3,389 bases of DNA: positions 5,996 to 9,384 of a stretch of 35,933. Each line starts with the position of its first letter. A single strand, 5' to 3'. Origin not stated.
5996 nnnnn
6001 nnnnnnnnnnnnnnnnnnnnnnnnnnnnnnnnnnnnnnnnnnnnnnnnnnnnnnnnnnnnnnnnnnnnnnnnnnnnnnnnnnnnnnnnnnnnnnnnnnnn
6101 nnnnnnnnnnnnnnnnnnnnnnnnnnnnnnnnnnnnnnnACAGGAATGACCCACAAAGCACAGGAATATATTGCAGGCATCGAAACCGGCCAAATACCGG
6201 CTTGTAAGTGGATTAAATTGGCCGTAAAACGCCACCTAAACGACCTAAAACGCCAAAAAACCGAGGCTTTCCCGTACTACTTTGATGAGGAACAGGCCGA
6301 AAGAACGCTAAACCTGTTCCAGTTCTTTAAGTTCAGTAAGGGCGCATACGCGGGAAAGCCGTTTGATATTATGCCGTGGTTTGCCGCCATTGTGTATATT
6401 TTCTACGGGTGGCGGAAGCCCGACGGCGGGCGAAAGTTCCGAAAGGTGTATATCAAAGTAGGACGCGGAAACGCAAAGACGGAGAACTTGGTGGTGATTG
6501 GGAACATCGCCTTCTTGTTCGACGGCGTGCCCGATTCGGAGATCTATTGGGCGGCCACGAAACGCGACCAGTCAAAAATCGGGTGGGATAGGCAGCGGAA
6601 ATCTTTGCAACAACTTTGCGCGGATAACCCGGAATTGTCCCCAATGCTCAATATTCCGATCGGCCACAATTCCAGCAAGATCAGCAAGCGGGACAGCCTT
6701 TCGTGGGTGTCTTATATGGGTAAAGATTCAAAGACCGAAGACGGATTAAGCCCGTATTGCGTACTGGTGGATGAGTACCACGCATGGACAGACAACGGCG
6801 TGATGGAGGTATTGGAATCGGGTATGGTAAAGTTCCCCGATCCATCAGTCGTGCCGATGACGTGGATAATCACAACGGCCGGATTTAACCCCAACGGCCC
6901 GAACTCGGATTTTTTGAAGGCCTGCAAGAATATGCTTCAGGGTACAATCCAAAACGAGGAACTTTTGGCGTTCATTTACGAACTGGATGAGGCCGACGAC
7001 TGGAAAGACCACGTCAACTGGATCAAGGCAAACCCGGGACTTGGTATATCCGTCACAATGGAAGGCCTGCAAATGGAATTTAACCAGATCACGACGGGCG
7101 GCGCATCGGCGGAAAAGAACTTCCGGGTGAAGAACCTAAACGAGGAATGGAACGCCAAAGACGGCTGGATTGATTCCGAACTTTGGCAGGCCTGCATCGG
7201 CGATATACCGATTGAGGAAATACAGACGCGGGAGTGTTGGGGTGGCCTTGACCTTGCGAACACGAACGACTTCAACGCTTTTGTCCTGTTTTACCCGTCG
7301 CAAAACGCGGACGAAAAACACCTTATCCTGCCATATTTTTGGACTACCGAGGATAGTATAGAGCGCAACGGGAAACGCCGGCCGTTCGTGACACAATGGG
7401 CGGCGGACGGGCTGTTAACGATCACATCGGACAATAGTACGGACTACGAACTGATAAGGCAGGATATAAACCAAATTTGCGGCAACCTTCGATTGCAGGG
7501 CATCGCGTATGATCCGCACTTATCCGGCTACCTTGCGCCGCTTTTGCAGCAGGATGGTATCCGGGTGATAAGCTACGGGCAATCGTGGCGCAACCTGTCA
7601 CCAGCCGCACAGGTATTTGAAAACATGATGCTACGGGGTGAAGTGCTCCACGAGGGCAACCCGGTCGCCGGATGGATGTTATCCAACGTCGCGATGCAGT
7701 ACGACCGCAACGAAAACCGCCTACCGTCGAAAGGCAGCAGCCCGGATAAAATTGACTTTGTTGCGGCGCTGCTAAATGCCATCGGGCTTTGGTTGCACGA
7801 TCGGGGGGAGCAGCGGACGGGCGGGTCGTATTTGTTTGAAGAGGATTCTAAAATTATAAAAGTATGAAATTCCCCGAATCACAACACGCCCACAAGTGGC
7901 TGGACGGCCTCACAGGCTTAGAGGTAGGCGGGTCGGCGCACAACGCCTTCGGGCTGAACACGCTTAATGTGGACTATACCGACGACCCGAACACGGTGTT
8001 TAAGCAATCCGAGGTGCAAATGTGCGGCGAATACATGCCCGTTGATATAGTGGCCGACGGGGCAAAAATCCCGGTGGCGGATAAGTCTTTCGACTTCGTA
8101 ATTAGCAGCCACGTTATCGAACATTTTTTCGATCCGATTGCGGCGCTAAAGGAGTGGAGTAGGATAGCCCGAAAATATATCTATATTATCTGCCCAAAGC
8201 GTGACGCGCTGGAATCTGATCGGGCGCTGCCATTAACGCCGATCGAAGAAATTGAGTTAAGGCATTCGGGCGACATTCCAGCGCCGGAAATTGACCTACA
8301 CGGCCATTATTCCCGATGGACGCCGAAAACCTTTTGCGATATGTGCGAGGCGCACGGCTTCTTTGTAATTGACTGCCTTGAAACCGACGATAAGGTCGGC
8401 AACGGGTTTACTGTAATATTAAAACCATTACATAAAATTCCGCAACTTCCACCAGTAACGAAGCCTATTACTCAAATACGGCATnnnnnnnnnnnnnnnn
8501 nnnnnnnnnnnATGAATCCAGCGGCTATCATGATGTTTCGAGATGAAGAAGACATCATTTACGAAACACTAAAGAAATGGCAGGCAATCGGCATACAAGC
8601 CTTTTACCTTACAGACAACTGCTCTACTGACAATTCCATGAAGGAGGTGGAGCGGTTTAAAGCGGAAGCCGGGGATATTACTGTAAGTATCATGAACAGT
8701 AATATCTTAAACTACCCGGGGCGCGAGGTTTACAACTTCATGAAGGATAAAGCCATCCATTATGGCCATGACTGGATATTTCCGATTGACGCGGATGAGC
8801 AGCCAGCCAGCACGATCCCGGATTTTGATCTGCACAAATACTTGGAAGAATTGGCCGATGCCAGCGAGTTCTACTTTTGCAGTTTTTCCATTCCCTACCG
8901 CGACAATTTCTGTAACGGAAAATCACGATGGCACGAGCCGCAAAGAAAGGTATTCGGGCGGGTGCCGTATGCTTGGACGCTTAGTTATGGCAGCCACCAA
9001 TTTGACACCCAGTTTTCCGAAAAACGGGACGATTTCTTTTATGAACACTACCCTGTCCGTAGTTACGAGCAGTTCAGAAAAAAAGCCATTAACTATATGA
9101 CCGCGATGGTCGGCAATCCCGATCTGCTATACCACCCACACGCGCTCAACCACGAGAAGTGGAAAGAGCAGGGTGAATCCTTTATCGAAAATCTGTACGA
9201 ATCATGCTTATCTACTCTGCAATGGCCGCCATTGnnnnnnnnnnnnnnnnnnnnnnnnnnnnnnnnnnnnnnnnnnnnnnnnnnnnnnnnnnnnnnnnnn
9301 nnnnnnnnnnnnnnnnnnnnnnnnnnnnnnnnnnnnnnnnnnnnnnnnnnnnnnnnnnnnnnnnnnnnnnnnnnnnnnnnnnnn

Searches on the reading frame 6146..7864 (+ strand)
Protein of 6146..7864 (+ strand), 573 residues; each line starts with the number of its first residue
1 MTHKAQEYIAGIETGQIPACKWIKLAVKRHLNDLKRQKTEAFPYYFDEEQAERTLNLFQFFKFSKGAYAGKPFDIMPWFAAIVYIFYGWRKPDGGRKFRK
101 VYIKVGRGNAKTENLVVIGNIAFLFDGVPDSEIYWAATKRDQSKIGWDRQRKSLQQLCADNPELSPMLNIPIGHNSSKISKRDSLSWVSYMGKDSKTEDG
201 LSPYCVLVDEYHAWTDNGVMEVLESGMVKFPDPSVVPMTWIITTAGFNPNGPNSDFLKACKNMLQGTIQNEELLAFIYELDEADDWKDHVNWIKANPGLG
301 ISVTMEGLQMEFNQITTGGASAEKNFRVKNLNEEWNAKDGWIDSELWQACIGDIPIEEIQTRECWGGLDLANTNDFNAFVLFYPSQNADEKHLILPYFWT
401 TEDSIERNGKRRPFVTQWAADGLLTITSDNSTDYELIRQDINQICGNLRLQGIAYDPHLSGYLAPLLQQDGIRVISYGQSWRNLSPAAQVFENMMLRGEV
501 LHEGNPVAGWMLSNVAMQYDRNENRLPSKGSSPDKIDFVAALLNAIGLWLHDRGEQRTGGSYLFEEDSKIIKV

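Call 48: search_protein_families(library=pfam, proteins=[window:6146-7864:+], max_evalue=0.01)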
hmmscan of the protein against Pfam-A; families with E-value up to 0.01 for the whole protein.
window:6146-7864:+ (573 aa): 2 families
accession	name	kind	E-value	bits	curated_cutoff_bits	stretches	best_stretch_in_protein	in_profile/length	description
PF20441.4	TerL_nuclease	-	1.4e-36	126.6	24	1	270-547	4-280/286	Terminase large subunit, endonuclease domain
PF03354.21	TerL_ATPase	-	2e-23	83.5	23.7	1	77-260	1-176/178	Terminase large subunit, ATPase domain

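Call 78: search_dna_similar(query=window:6146-7864:+, collection=phages, mode=protein, max_evalue=1e-10, max_rows=15)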
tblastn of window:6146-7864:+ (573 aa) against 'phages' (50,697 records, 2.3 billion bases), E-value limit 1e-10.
Records with a match: 2259; places in all: 2260; records where one place covers at least 80% of the query: 1982.
Best place of each record, by identity: <60% 2259.
By first word of the organism name: Streptococcus 438; Staphylococcus 255; Vibrio 223; Mycobacterium 156; Enterococcus 144; Paenibacillus 110; Bacillus 71; Lactobacillus 64; Ralstonia 62; Escherichia 59; and 103 more.
By host as written in the record: - 345; Mycobacterium smegmatis mc2 155 108; Streptococcus thermophilus 105; Staphylococcus aureus 77; Ralstonia solanacearum 49; Escherichia coli 44; Enterococcus faecalis 43; Paenibacillus larvae 42; and 715 more.
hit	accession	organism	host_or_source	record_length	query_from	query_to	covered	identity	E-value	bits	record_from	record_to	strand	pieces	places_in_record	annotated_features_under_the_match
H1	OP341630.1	Geobacillus phage vB_GthS_PT9.1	Geobacillus thermodenitrificans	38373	7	545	94%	34.1%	5e-74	263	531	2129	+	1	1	terminase large subunit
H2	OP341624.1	Geobacillus phage vB_GthS_NIIg9.7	Geobacillus thermodenitrificans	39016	7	545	94%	34.1%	5e-74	263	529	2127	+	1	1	terminase large subunit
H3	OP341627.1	Geobacillus phage vB_GthS_PK3.6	Geobacillus thermodenitrificans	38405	7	545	94%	34.1%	2e-71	255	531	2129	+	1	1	terminase large subunit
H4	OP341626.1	Geobacillus phage vB_GthS_PK3.5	Geobacillus thermodenitrificans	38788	7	545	94%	33.8%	1e-74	265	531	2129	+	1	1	terminase large subunit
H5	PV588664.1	Paraburkholderia phage IPK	Paraburkholderia caledonica Bk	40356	5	547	95%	33.3%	3e-89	307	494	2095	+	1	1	record has no annotation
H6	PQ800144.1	Klebsiella phage Kpn_R1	Klebsiella pneumoniae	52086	5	567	98%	31.9%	1e-75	267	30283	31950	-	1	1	record has no annotation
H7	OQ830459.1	Klebsiella phage vB_KpnS_KpLi5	Klebsiella pneumoniae KpLi5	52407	5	567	98%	31.9%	1e-75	267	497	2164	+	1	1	terminase DNA packaging protein A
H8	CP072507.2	Klebsiella phage NAR688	Klebsiella quasipneumoniae FK688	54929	5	567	98%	31.9%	1e-75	267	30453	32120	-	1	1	record has no annotation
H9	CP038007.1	Klebsiella phage 020009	Klebsiella pneumoniae SCKP020009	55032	5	567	98%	31.9%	1e-75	267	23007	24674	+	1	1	record has no annotation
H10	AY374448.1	Klebsiella phage phiKO2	-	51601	5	567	98%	31.8%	3e-76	269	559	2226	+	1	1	putative large terminase subunit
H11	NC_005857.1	Klebsiella phage phiKO2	Klebsiella oxytoca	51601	5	567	98%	31.8%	3e-76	269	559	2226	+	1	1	terminase large subunit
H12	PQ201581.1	Acinetobacter phage AbIPP1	Acinetobacter baumannii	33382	5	573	99%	31.3%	3e-75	266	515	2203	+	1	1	terminase large subunit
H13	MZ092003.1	Paenibacillus phage Pd_22F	Paenibacillus dendritiformis PB22F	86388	8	567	98%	31.8%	7e-66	239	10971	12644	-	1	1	terminase large subunit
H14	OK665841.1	Burkholderia phage BgVeeders33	Burkholderia gladioli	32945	5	547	95%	32.5%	6e-80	280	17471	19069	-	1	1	terminase large subunit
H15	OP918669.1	Bacillus phage yong1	Bacillus subtilis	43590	7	545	94%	32.7%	2e-69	249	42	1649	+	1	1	terminase large subunit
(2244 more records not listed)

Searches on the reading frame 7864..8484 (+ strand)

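Call 48: search_protein_families(library=pfam, proteins=[window:7864-8484:+], max_evalue=0.01)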
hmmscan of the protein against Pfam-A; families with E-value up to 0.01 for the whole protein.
window:7864-8484:+ (207 aa): 5 families
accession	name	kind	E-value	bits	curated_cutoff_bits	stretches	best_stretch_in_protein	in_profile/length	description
PF08241.18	Methyltransf_11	-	3e-10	41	21.2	1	34-104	22-89/95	Methyltransferase domain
PF13489.12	Methyltransf_23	-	5.2e-08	33.2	27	1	63-168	69-161/164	Methyltransferase domain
PF13649.12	Methyltransf_25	-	0.00077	20.5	27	1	62-103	51-94/97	Methyltransferase domain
PF13847.12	Methyltransf_31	-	0.00084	19.5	27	1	64-109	61-108/145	Methyltransferase domain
PF08242.18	Methyltransf_12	-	0.0058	17.8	30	1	71-102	64-92/98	Methyltransferase domain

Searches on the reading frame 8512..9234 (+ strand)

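Call 48: search_protein_families(library=pfam, proteins=[window:8512-9234:+], max_evalue=0.01)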
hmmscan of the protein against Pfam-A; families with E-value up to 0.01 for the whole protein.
window:8512-9234:+ (241 aa): 1 family
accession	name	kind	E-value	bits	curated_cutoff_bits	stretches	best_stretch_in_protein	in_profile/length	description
PF13704.12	Glyco_tranf_2_4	-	6.2e-08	33.5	27.5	1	10-96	1-82/98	Glycosyl transferase family 2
